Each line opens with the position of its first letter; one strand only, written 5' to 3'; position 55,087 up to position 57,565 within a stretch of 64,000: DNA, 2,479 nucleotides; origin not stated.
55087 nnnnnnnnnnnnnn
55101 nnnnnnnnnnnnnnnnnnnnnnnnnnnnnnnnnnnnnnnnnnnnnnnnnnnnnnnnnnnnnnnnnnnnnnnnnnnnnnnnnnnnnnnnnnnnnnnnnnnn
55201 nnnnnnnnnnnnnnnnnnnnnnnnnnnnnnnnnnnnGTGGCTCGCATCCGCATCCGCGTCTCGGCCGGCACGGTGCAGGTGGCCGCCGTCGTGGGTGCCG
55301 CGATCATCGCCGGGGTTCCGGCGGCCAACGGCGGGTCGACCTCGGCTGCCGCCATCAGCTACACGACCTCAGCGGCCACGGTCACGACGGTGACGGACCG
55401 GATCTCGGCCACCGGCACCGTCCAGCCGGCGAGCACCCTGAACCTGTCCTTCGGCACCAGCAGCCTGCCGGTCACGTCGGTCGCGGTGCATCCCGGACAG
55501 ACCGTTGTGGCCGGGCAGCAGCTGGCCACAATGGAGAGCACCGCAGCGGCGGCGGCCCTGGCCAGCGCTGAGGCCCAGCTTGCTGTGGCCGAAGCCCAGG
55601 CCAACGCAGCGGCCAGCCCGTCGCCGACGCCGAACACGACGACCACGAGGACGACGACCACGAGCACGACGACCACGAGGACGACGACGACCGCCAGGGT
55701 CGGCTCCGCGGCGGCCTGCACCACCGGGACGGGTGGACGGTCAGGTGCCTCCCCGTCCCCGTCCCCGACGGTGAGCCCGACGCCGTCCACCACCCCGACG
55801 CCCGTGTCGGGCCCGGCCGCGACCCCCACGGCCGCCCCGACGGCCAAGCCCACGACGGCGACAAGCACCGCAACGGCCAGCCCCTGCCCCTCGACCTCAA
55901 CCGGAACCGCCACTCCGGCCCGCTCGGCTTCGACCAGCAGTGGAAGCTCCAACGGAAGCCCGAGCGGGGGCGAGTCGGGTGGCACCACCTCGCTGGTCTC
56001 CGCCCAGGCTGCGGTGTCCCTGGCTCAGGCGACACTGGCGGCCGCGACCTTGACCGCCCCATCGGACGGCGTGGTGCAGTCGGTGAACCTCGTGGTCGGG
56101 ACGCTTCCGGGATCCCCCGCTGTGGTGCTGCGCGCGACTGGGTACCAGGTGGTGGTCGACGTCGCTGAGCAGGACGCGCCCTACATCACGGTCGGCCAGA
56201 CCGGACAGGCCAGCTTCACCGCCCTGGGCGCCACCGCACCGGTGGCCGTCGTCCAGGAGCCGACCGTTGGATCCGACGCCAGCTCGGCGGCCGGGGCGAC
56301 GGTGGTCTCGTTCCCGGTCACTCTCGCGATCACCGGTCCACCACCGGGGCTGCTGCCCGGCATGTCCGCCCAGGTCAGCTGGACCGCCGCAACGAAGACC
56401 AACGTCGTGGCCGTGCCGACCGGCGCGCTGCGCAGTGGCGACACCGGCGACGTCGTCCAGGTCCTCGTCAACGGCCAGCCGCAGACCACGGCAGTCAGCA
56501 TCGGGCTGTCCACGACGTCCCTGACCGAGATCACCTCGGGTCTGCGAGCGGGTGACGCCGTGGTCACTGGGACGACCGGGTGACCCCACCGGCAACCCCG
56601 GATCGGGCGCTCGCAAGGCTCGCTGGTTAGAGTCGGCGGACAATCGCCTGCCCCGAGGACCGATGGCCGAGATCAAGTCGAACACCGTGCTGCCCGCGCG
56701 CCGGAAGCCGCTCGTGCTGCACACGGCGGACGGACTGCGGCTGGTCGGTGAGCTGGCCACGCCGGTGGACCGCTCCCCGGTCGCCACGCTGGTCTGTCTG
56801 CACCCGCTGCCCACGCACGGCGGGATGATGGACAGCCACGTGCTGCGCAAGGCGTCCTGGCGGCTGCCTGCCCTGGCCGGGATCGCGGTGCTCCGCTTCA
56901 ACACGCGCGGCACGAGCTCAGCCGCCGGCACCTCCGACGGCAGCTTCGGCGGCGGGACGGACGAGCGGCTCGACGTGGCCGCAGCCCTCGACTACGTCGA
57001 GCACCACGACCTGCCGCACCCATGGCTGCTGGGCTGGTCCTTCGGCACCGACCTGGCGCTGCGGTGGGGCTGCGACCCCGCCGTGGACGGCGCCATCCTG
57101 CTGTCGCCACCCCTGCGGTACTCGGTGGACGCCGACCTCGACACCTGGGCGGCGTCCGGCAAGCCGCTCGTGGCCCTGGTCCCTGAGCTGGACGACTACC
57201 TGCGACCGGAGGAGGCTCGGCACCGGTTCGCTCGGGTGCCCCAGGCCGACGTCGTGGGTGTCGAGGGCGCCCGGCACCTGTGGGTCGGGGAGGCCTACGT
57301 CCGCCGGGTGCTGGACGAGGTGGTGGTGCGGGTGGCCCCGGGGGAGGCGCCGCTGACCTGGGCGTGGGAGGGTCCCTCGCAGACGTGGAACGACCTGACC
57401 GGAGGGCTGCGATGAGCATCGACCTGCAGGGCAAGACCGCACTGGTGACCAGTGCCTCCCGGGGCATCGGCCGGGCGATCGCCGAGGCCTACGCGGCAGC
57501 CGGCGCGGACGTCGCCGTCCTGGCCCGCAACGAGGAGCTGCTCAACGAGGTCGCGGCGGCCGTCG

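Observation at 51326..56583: MacB-type ABC efflux cluster with two membrane-fusion-protein paralogues and a Gly-rich membrane protein sharing a GG(F/L)RGGG motif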

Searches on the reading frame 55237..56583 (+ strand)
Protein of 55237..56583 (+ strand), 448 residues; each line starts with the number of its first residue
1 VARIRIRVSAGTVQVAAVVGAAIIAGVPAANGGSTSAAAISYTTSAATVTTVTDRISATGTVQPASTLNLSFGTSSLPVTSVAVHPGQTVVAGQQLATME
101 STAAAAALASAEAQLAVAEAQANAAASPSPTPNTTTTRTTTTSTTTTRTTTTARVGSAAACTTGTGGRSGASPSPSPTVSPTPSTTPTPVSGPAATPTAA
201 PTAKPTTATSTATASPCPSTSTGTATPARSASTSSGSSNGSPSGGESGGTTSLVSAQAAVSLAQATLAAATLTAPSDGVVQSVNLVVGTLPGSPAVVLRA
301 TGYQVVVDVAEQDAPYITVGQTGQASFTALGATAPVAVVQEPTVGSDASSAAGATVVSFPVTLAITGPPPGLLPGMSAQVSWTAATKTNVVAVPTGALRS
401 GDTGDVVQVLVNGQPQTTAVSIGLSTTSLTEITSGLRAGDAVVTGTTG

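Call 3: search_protein_families(library=pfam, proteins=[window:55237-56583:+], max_evalue=0.01)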
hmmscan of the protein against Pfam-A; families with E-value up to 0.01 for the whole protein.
window:55237-56583:+ (448 aa): 3 families
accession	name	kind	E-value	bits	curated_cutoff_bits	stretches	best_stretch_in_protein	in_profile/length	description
PF16576.10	HlyD_D23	-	4.3e-06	26.6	30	1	264-332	103-174/214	Barrel-sandwich domain of CusB or HlyD membrane-fusion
PF13437.12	HlyD_3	-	1.1e-05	26.6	22.2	1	271-375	1-106/106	HlyD family secretion protein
PF00364.28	Biotin_lipoyl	-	0.00052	20.2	22.1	0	78-101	15-38/73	Biotin-requiring enzyme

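Call 4: search_protein_families(library=ncbifam, proteins=[window:55237-56583:+], max_evalue=0.01)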
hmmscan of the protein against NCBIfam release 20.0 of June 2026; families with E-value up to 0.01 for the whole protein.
window:55237-56583:+ (448 aa): 11 families
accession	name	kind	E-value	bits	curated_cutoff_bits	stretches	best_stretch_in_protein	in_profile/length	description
TIGR01730.1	RND_mfp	subfamily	9.8e-31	106.9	94.9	2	253-444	118-307/322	efflux RND transporter periplasmic adaptor subunit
TIGR00999.1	8a0102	subfamily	2.4e-11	43.3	319.3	1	268-445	89-265/271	CzcB/NccB family metal efflux transporter periplasmic adaptor subunit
TIGR02971.1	heterocyst_DevB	subfamily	5.4e-11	42.5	129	2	252-334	187-271/327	ABC exporter membrane fusion protein, DevB family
NF002939.0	PRK03598.1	equivalog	1.2e-07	31.2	393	1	67-125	44-101/332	secretion protein HlyD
TIGR01843.1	type_I_hlyD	subfamily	4.8e-07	29.1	208.65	1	47-123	22-98/422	HlyD family type I secretion periplasmic adaptor subunit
TIGR00998.1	8a0101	subfamily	5.9e-06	25.5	390.8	0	79-126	53-100/334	EmrA/EmrK family multidrug efflux transporter periplasmic adaptor subunit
NF008606.0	PRK11578.1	equivalog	8.3e-06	25.2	342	1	256-446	170-364/371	macrolide transporter subunit MacA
NF008589.1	PRK11556.1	equivalog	2.2e-05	23.5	391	1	252-444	175-373/392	MdtA/MuxA family multidrug efflux RND transporter periplasmic adaptor subunit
NF007785.0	PRK10476.1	equivalog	0.0004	19.3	376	1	252-290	191-229/347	multidrug transporter subunit MdtN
NF007303.0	PRK09783.1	subfamily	0.0006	18.3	390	1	269-444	214-386/414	copper/silver efflux system membrane fusion protein CusB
NF045680.1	DiMtlExpIhpB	equivalog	0.0095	14.9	450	0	372-443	236-307/326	divalent metal ion exporter adaptor subunit IhpB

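Call 18: list_cluster_members(proteins=[P0001, window:55237-56583:+, window:53312-54532:+, P0018, P0025])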
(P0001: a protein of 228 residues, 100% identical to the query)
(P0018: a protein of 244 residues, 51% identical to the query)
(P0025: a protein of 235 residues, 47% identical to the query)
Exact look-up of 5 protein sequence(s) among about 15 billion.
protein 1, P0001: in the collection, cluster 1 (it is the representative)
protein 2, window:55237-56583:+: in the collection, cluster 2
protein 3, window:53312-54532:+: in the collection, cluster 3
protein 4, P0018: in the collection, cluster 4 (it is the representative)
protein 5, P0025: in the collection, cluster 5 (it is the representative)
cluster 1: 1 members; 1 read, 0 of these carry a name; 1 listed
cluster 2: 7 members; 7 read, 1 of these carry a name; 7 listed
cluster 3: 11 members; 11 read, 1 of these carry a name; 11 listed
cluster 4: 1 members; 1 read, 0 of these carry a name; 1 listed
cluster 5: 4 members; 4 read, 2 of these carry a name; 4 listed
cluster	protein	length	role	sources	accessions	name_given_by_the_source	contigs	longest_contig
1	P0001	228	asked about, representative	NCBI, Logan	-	-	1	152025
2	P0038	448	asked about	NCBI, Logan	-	-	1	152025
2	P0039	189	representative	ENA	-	-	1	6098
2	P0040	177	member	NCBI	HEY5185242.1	MAG TPA: hypothetical protein VIM19_10145 [Actinomycetes bacterium]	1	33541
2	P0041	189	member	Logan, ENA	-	-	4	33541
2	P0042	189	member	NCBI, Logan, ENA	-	-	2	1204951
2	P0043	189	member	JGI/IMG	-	-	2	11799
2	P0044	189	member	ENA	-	-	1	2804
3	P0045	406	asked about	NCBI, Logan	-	-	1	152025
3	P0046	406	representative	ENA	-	-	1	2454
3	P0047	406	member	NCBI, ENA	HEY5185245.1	MAG TPA: ABC transporter permease [Actinomycetes bacterium]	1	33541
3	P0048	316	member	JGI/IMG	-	-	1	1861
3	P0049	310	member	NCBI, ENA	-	-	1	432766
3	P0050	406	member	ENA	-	-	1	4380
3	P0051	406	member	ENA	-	-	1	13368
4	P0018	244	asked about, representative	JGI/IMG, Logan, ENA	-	-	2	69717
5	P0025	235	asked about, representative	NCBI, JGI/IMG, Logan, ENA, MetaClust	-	\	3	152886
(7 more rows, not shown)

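Call 69: find_homologous_proteins(query=window:55237-56583:+, max_evalue=1e-10)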
Query window:55237-56583:+ (448 aa): 90 proteins with E <= 1e-10 among 8000 candidates.
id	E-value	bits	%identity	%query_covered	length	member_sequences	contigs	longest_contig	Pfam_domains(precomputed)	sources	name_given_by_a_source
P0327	2.8e-80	289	47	92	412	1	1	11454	PF25973.1,PF25989.1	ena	-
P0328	1.9e-72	263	42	95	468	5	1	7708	PF25989.1,PF25990.1,PF25967.1,PF25975.1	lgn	-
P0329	2.3e-72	263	69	40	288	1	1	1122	PF25989.1,PF25975.1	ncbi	-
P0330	7.7e-70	254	52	39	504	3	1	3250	PF25989.1,PF25967.1,PF25975.1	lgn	-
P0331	5.0e-68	248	44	98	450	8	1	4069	PF25989.1,PF25990.1,PF25967.1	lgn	-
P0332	7.8e-68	248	55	39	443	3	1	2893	PF25967.1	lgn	-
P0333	1.2e-64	237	54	46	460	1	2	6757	PF25989.1,PF25990.1,PF25967.1,PF25975.1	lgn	-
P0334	6.6e-62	228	51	44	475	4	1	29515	PF25989.1,PF25990.1,PF25967.1,PF25975.1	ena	-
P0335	1.8e-58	217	55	43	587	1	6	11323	PF25989.1,PF25967.1,PF25975.1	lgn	-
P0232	2.9e-42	164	50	39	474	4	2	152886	PF25989.1,PF25975.1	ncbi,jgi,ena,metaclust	ncbi:MAG TPA: HlyD family efflux transporter periplasmic adaptor subunit [Actinomycetes bacterium]|m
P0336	6.2e-35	140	49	39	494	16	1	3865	PF25967.1,PF25975.1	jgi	-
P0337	1.1e-33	135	45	43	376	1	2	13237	PF25973.1,PF25919.1,PF25917.1,PF25975.1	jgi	jgi:macrolide-specific efflux system membrane fusion protein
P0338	1.4e-32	132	43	43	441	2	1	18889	PF25973.1,PF25989.1,PF25919.1,PF25917.1,PF25975.1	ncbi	-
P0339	4.8e-31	127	49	36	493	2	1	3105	PF25975.1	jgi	-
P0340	1.4e-28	119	42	45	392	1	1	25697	PF26002.1,PF25990.1,PF25967.1,PF25954.1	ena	-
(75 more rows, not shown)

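Call 78: predict_structure(alignment_id=A5)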
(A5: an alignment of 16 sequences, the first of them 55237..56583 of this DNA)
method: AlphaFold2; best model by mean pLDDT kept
length: 448 residues; sequences in the alignment: 16
mean_pLDDT: 75.0   pTM: 0.56
mean pLDDT of the five models: 75.0, 73.1, 71.6, 70.7, 70.0
residues with pLDDT >= 90: 249; 70-90: 34; 50-70: 29; < 50: 136
segments of 3 or more residues with pLDDT < 50: 1-3, 5-35, 137-172, 174-176, 182-188, 191-195, 197-244
pLDDT, mean of each block of 10 residues (from residue 1): 44 38 43 60 97 95 94 91 96 96 96 96 86 54 41 37 34 44 43 40 40 36 39 37 56 95 95 95 92 89 93 93 97 97 69 75 94 95 95 97 94 96 95 97 94
secondary structure, 60 per line:
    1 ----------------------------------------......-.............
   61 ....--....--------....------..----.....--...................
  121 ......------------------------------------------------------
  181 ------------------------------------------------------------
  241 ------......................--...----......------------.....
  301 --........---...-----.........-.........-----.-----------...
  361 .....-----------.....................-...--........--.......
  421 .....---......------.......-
elements in order: E41-46 E48-64 E67-70 E79-82 E95-99 H102-126 H247-268 E271-273 E278-283 E296-300 E303-310 E322-327 E332-340 E358-365 E377-394 E399-401 E404-411 E414-425 E429-434 E441-447

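Call 81: fold_search(model_id=the predicted structure, library=pdb)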
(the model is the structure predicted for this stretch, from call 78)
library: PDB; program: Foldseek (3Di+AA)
matches with E <= 10: 578; with E <= 0.001: 68
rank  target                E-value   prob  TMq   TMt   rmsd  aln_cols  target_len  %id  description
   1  9qgy_G                3.3e-16  1.00  0.42  0.52  10.2       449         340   15  Structure of the YbjP lipoprotein bound to the MacAB-TolC tripartite efflux pump (released 2026-03-25)
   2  9j3d_D                2.2e-15  1.00  0.42  0.53   7.1       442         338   15  Cryo-EM structure of TMexCD1-TOprJ1 (released 2025-08-13)
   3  9a2v_MODEL_1_A        2.0e-14  1.00  0.36  0.40   9.0       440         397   14  Model of E. coli AcrA by in-cell photo-crosslinking MS and deep learning (released 2023-02-24)
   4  9tg4_E                2.5e-14  1.00  0.39  0.48   7.3       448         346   14  Structure of the YbjP lipoprotein bound to the AcrABZ-TolC efflux pump (released 2026-04-08)
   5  6iok_J                3.8e-14  1.00  0.39  0.48   8.0       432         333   13  Cryo-EM structure of multidrug efflux pump MexAB-OprM (0 degree state) (released 2019-04-03)
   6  9tg4_F                5.6e-14  1.00  0.39  0.47   8.3       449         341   13  Structure of the YbjP lipoprotein bound to the AcrABZ-TolC efflux pump (released 2026-04-08)
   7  9tg4_D                8.2e-14  1.00  0.39  0.47   8.3       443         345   13  Structure of the YbjP lipoprotein bound to the AcrABZ-TolC efflux pump (released 2026-04-08)
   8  9tg4_G                8.7e-14  1.00  0.39  0.47   7.9       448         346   14  Structure of the YbjP lipoprotein bound to the AcrABZ-TolC efflux pump (released 2026-04-08)
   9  6iok_K                9.2e-14  1.00  0.37  0.47   8.6       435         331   12  Cryo-EM structure of multidrug efflux pump MexAB-OprM (0 degree state) (released 2019-04-03)
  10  6ta5_E                1.1e-13  1.00  0.37  0.46   8.5       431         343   12  OprM-MexA complex from the MexAB-OprM Pseudomonas aeruginosa whole assembly reconstituted in nanodiscs (released 2020-09-16)
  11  5nik_D                1.2e-13  1.00  0.43  0.55   9.7       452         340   15  Structure of the MacAB-TolC ABC-type tripartite multidrug efflux pump (released 2017-05-24)
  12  9tg4_H                1.4e-13  1.00  0.39  0.47   8.7       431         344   14  Structure of the YbjP lipoprotein bound to the AcrABZ-TolC efflux pump (released 2026-04-08)
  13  6ta5_D                2.1e-13  1.00  0.41  0.50   7.0       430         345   11  OprM-MexA complex from the MexAB-OprM Pseudomonas aeruginosa whole assembly reconstituted in nanodiscs (released 2020-09-16)
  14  9v53_A1               2.4e-13  1.00  0.41  0.50   7.2       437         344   13  Structure of TolC, YbjP, and AcrABZ complex (released 2025-11-05)
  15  3lnn_A                3.5e-13  1.00  0.28  0.35  11.3       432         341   16  Crystal structure of ZneB from Cupriavidus metallidurans (released 2010-06-30)
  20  4dk0                  1.3e-12  1.00  0.40  0.53   9.2       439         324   17  Crystal structure of MacA from Actinobacillus actinomycetemcomitans (released 2012-03-07)
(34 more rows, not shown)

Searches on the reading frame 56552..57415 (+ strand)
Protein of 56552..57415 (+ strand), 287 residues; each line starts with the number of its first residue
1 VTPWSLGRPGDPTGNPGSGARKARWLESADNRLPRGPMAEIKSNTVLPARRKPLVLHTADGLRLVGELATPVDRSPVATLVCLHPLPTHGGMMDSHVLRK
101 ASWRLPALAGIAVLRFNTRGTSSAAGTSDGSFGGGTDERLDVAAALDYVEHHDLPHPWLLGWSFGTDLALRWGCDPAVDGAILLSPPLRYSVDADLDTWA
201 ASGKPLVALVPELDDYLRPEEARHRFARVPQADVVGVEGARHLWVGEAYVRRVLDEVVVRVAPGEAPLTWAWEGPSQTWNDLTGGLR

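Call 3: search_protein_families(library=pfam, proteins=[window:56552-57415:+], max_evalue=0.01)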
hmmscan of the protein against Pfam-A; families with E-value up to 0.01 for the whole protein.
window:56552-57415:+ (287 aa): 2 families
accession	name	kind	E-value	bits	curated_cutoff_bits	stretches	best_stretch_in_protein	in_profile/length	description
PF00561.26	Abhydrolase_1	-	2.3e-05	24.6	25.8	1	89-235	7-145/245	alpha/beta hydrolase fold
PF12146.15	Hydrolase_4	-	0.00088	19.1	27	1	89-197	11-120/239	Serine aminopeptidase, S33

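Call 4: search_protein_families(library=ncbifam, proteins=[window:56552-57415:+], max_evalue=0.01)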
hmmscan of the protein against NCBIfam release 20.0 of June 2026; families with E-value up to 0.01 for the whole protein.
window:56552-57415:+ (287 aa): 3 families
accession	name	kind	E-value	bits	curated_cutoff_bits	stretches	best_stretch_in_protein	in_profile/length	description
NF058544.1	IVPilMotSglTMyx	equivalog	2.2e-06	27.6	300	1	79-152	33-102/210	type IV pili motility protein SglT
NF041096.1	esterase_EstD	equivalog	0.00076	18.6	600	1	97-196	183-283/421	esterase EstD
TIGR03100.1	hydr1_PEP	hypoth_equivalog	0.002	17.4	168.45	1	107-150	54-93/274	hydrolase 1, exosortase A system-associated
